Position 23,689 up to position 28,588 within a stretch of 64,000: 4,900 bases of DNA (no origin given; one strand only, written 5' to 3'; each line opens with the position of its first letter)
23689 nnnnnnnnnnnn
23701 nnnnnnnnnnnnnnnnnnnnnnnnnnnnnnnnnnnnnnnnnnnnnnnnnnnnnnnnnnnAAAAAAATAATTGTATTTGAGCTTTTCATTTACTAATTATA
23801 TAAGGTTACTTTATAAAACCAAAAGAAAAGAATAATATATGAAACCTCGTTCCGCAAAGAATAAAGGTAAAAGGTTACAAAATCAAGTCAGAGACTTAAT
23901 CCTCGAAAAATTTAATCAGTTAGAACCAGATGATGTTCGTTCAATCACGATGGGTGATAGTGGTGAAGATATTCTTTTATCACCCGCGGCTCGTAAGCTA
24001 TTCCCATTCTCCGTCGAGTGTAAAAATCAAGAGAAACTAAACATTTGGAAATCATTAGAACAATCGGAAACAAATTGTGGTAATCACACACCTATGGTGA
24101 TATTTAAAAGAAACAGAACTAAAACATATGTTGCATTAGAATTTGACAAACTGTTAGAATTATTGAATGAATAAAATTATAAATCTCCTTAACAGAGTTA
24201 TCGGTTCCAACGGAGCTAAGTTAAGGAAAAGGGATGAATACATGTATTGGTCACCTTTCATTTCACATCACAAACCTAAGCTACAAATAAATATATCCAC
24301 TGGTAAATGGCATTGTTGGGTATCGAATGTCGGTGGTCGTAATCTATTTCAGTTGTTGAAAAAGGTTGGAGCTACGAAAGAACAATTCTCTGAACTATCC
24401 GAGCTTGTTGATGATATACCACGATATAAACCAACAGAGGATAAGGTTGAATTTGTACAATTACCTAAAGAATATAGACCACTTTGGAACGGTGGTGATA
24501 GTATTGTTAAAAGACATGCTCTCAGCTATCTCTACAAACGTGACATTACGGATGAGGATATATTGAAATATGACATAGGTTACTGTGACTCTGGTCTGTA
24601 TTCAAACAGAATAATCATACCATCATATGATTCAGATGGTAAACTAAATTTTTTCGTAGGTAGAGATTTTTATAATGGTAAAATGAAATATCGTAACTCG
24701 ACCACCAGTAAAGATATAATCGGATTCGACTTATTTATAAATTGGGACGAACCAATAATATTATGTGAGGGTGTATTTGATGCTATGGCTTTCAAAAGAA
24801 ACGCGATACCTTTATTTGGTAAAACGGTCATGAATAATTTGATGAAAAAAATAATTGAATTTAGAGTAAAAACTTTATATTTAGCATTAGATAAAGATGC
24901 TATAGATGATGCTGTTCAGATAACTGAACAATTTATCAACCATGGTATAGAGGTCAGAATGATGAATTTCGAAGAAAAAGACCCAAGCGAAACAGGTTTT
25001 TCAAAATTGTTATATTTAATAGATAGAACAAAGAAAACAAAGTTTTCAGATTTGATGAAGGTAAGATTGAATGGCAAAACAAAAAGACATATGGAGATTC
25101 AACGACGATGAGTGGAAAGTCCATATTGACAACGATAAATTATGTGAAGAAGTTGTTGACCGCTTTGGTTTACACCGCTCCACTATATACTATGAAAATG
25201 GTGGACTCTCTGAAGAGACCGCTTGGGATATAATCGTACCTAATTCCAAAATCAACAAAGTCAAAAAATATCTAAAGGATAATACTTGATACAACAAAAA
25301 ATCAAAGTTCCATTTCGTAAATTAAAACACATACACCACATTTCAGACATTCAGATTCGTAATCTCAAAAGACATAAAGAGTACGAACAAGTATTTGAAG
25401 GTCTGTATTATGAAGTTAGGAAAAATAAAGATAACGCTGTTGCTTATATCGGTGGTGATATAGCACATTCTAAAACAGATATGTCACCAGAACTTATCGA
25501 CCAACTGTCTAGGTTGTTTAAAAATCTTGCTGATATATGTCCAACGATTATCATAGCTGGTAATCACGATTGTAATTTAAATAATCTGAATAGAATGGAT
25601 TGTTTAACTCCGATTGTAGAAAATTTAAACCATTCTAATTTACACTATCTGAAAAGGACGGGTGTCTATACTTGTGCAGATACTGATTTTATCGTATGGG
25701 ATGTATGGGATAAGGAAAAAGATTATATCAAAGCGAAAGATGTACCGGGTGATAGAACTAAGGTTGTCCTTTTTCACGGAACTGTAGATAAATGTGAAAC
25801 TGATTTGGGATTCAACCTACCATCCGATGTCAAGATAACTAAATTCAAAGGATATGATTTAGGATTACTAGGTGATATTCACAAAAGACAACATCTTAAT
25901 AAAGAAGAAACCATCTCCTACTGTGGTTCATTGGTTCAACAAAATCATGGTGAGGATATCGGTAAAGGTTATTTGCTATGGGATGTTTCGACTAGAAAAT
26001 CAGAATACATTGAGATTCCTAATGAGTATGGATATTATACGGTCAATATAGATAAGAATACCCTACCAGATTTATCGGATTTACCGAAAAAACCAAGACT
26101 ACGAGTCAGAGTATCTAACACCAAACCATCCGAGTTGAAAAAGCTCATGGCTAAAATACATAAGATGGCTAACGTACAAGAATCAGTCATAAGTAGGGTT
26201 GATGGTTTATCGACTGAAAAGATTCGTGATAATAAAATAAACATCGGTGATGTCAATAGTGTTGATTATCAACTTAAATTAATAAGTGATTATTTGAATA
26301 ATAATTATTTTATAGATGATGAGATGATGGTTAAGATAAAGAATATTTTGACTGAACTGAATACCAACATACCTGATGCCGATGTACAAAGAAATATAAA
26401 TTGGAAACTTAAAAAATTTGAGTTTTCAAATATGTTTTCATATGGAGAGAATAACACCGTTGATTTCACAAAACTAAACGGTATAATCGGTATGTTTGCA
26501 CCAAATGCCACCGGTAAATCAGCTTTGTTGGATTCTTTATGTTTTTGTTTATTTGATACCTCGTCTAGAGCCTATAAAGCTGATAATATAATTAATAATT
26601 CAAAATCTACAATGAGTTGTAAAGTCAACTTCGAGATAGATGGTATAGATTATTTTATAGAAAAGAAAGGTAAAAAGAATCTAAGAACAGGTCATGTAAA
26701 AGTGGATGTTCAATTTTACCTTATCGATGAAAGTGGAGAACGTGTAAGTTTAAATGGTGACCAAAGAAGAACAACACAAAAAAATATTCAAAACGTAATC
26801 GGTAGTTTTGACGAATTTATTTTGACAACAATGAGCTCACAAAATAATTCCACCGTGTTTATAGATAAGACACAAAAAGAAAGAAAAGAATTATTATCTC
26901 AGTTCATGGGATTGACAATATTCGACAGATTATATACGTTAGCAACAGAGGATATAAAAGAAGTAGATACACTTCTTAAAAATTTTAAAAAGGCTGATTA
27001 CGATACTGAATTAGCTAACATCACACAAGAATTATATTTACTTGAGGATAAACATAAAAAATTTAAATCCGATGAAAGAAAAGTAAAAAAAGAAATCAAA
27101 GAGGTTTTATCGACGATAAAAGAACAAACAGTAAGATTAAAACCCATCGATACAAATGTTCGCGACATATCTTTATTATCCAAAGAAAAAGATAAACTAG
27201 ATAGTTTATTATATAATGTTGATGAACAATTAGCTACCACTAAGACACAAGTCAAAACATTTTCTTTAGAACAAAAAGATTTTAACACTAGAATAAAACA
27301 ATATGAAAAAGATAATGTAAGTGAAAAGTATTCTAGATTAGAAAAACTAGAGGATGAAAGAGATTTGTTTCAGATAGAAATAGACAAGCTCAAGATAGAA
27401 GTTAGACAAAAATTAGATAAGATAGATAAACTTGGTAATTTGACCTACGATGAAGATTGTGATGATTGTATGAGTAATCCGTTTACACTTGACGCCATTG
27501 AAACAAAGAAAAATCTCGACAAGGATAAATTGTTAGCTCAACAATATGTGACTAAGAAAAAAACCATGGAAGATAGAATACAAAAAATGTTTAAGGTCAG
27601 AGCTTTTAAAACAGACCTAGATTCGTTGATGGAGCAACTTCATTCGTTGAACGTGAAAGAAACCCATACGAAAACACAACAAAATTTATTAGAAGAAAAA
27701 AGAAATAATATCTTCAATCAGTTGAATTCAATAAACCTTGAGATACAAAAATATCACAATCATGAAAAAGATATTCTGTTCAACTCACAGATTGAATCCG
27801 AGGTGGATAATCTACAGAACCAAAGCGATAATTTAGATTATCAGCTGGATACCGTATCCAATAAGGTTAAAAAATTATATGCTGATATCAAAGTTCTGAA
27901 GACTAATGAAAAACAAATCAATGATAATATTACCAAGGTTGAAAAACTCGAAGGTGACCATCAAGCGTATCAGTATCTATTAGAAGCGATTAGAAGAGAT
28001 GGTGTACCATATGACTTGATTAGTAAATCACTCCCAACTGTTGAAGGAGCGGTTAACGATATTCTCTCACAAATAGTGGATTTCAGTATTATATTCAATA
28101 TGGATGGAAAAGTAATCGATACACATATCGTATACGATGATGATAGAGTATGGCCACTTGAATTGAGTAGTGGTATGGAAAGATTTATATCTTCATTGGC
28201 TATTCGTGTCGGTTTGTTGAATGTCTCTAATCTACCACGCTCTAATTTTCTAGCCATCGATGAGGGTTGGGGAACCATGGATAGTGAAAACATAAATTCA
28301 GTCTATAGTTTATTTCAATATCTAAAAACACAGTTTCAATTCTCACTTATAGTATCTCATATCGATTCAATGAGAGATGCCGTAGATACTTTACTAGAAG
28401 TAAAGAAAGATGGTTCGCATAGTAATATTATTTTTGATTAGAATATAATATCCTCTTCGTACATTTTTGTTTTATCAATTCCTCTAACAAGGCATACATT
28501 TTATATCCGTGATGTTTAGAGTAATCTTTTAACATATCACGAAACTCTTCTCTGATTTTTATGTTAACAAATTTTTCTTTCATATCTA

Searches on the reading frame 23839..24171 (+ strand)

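Call 17: search_protein_families(library=pfam, proteins=[window:23839-24171:+], max_evalue=0.01)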
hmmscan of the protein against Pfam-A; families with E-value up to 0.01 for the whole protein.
window:23839-24171:+ (111 aa): 1 family
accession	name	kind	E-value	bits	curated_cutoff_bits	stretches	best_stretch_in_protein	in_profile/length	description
PF24608.2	PDDEXK_15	-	9.6e-10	39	27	1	6-108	2-120/164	Phage putative PDDEXK endonuclease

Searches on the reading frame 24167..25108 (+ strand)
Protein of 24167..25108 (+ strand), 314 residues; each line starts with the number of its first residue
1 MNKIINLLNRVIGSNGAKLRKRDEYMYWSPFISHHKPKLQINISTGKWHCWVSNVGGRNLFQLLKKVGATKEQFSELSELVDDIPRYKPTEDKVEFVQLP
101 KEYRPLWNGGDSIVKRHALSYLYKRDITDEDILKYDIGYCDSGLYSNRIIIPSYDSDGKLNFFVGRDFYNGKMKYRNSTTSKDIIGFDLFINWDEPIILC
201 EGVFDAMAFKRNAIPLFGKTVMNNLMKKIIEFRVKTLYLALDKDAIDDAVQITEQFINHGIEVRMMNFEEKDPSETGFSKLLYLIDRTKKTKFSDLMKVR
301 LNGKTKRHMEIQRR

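Call 17: search_protein_families(library=pfam, proteins=[window:24167-25108:+], max_evalue=0.01)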
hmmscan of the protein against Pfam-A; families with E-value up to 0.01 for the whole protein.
window:24167-25108:+ (314 aa): 3 families
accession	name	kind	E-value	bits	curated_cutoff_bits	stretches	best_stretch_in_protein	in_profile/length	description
PF08275.17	DNAG_N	-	4.6e-08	33.7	26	1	144-181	74-112/128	DNA primase catalytic core, N-terminal domain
PF13155.12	Toprim_2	-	0.00027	21.7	22.1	1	198-275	1-86/88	Toprim-like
PF13362.12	Toprim_3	-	0.0037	18.1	27.2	1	197-272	2-84/95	Toprim domain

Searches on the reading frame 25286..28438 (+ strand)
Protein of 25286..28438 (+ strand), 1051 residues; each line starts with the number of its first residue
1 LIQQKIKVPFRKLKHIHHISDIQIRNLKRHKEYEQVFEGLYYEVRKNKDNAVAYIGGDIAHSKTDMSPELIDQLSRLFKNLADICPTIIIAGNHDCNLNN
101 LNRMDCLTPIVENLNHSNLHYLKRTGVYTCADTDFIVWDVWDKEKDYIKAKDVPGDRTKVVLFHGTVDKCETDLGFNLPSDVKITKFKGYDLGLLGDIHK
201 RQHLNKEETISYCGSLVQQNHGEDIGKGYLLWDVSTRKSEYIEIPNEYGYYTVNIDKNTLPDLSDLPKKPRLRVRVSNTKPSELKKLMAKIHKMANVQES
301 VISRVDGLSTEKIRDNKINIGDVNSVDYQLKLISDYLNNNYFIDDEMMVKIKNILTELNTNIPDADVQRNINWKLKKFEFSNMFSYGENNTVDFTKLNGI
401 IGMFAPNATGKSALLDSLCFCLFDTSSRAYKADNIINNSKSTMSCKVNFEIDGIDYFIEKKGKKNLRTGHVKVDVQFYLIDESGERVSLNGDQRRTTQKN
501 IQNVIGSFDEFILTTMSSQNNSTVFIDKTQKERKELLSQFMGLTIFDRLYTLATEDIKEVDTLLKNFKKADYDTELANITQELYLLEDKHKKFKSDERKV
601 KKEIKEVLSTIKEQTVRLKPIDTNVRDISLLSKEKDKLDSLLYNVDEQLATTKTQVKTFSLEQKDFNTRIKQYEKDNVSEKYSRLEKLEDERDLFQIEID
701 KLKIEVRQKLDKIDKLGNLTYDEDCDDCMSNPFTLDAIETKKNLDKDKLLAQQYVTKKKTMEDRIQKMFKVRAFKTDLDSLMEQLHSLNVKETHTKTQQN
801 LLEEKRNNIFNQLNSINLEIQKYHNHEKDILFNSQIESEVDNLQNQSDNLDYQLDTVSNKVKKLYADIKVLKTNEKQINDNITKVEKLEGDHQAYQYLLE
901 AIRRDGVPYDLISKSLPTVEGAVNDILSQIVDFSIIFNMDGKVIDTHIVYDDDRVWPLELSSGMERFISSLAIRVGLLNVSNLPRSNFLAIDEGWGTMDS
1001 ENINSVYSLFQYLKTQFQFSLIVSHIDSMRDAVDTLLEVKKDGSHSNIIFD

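Call 17: search_protein_families(library=pfam, proteins=[window:25286-28438:+], max_evalue=0.01)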
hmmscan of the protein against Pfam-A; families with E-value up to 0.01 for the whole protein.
window:25286-28438:+ (1051 aa): 3 families
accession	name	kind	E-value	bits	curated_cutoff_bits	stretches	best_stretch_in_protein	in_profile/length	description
PF13476.12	AAA_23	-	5.1e-12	47.3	27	1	381-612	5-194/201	AAA domain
PF02463.25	SMC_N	-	3e-08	33.8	40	1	375-1041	2-213/220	RecF/RecN/SMC N terminal domain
PF00149.33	Metallophos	-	1.5e-07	32.5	21.5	1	15-200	2-190/191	Calcineurin-like phosphoesterase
